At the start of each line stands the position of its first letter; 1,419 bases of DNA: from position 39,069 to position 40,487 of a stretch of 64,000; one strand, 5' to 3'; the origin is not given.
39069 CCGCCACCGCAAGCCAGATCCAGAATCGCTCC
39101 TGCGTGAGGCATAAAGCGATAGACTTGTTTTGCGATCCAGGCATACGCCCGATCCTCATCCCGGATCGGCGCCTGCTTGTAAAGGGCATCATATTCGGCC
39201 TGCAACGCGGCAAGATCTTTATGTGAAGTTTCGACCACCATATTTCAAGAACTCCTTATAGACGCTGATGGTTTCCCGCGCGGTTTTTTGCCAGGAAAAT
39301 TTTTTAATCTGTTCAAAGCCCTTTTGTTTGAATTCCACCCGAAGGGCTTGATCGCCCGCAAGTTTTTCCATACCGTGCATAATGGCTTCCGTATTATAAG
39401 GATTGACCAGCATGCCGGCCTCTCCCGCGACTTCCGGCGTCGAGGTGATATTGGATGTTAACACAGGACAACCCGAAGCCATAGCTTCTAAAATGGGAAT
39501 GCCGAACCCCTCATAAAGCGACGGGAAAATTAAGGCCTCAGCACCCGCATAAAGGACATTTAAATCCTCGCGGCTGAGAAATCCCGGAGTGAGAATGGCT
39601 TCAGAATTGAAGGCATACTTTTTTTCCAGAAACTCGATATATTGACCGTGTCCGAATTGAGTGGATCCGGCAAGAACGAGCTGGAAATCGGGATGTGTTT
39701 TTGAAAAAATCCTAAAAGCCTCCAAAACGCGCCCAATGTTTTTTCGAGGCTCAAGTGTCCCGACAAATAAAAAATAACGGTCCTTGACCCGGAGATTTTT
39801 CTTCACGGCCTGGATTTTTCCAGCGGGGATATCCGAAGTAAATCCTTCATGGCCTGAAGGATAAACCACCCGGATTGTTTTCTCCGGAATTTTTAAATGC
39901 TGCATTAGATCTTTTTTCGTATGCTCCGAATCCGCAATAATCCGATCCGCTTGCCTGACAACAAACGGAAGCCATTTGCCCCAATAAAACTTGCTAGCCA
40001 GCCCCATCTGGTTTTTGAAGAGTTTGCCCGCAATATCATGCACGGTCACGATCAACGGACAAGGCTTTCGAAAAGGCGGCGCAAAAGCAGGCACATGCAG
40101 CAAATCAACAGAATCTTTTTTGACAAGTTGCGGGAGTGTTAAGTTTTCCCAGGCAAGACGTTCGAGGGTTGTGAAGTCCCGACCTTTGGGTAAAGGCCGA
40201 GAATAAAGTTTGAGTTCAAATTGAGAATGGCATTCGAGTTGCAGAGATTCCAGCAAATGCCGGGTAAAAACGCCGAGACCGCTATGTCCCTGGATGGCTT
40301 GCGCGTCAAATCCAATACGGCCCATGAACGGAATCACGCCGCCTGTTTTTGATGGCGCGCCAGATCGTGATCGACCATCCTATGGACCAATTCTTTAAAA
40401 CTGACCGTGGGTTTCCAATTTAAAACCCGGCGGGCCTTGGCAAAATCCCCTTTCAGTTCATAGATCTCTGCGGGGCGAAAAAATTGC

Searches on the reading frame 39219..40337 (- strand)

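Call 88: search_protein_families(library=pfam, proteins=[window:39219-40337:-], max_evalue=0.0001)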
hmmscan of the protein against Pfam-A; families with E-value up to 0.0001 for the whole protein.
window:39219-40337:- (372 aa): 5 families
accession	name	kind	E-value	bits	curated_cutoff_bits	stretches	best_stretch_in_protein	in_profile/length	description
PF00534.26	Glycos_transf_1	-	8.4e-34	117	26.4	1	179-341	8-170/172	Glycosyl transferases group 1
PF13692.12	Glyco_trans_1_4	-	9.4e-26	91.2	27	1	187-328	2-141/142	Glycosyl transferases group 1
PF13439.12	Glyco_transf_4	-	6.2e-14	52.8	28.5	1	43-160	39-164/170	Glycosyltransferase Family 4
PF13579.12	Glyco_trans_4_4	-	5.7e-06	27.2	29.7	1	47-159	45-156/158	Glycosyl transferase 4-like domain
PF20706.3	GT4-conflict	-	1.2e-05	24.9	26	1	190-296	201-312/385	Family 4 Glycosyltransferase in conflict systems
